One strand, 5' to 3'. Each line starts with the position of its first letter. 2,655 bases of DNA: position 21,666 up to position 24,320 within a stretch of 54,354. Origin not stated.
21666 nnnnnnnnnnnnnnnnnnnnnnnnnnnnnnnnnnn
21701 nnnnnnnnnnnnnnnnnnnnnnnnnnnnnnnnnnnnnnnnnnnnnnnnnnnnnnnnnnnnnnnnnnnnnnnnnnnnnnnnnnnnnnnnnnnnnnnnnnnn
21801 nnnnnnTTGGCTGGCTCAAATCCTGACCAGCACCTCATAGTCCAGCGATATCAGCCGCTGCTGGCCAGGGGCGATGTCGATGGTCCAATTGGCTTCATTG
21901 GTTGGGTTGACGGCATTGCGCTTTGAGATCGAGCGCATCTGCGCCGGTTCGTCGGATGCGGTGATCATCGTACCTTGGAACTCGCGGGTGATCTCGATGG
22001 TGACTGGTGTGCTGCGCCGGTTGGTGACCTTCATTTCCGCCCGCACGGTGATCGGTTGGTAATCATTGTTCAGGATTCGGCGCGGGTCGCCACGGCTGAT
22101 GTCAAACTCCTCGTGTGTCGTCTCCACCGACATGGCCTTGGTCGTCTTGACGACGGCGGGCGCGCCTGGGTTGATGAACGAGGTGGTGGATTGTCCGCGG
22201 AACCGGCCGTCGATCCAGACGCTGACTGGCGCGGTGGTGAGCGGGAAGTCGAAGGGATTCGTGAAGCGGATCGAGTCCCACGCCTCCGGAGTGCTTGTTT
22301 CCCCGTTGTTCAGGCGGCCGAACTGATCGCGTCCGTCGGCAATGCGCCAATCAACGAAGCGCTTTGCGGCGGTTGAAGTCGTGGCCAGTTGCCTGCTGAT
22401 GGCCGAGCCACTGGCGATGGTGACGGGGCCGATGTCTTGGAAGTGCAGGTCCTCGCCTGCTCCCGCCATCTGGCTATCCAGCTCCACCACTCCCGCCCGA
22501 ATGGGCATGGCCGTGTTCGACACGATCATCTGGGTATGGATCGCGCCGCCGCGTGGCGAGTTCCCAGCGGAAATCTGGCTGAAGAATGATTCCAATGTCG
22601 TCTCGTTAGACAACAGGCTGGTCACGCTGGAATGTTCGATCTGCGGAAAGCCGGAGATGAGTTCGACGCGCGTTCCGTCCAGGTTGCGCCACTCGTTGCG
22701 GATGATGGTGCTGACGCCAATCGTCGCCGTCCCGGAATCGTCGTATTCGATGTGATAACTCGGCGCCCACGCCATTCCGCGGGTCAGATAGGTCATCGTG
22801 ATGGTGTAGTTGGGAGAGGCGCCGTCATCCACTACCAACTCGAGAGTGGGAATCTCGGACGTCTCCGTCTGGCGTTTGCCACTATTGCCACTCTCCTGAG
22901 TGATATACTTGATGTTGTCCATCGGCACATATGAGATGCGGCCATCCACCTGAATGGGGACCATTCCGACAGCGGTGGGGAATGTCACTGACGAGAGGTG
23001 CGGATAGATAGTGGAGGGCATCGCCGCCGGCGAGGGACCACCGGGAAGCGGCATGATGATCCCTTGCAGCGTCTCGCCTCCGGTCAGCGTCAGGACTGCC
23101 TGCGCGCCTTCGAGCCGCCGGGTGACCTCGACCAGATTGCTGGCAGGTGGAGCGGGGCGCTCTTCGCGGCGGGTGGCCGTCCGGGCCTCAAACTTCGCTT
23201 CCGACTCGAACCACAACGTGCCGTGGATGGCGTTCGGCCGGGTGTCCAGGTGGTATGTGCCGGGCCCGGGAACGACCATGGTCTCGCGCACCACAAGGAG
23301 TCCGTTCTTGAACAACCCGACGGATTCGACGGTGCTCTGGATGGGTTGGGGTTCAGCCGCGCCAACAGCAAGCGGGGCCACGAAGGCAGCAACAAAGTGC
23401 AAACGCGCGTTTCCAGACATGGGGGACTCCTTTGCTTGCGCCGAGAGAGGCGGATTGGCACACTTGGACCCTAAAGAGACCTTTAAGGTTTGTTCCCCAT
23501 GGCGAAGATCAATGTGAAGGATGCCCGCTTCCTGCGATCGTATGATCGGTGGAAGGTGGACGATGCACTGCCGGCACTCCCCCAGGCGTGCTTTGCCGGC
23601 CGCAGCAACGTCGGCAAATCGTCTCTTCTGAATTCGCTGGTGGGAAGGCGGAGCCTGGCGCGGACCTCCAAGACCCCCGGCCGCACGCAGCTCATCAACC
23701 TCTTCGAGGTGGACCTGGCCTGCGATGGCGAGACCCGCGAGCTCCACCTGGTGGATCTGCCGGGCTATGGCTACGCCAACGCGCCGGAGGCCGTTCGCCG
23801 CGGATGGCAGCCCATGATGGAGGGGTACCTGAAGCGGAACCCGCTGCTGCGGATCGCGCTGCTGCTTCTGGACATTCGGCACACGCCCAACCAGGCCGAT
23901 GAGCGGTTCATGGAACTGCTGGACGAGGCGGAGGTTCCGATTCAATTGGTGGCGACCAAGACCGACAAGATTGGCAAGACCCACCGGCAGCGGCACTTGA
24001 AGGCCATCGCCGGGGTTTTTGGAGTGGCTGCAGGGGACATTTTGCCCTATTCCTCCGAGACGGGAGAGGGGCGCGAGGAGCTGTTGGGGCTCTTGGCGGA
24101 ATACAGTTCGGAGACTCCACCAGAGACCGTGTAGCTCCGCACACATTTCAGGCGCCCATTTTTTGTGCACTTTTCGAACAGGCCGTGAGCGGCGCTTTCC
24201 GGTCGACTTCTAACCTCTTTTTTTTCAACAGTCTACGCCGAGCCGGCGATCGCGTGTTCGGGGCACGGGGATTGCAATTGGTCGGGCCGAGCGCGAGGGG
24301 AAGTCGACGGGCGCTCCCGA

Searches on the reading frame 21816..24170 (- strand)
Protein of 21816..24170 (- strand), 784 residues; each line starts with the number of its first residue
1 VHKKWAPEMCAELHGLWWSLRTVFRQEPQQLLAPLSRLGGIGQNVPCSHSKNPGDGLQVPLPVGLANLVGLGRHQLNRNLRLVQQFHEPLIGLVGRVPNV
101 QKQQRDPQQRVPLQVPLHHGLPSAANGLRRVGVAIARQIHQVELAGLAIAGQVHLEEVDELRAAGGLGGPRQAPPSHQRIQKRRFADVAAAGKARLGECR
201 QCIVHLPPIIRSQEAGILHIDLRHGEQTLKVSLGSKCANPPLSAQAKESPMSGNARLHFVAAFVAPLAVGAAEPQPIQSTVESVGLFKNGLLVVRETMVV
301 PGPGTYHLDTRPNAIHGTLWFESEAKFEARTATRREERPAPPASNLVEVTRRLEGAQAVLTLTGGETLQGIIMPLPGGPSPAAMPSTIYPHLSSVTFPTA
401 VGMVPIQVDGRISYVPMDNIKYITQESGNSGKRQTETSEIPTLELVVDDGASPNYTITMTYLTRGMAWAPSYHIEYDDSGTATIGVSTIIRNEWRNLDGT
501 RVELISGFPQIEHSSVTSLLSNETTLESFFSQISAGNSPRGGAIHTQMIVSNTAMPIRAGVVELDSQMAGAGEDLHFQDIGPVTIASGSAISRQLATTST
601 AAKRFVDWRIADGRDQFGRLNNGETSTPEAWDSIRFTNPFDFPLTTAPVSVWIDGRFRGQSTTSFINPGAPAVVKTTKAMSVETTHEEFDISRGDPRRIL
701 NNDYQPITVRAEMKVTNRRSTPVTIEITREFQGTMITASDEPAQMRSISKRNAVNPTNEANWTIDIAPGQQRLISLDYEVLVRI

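Call 12: search_protein_families(library=pfam, proteins=[window:21816-24170:-], max_evalue=0.001)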
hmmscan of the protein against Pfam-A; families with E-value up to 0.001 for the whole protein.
window:21816-24170:- (784 aa): 1 family
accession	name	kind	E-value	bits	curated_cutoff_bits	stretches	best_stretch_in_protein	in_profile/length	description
PF13598.12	DUF4139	-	0.00012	22.3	31.8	0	458-780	2-201/205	Domain of unknown function (DUF4139)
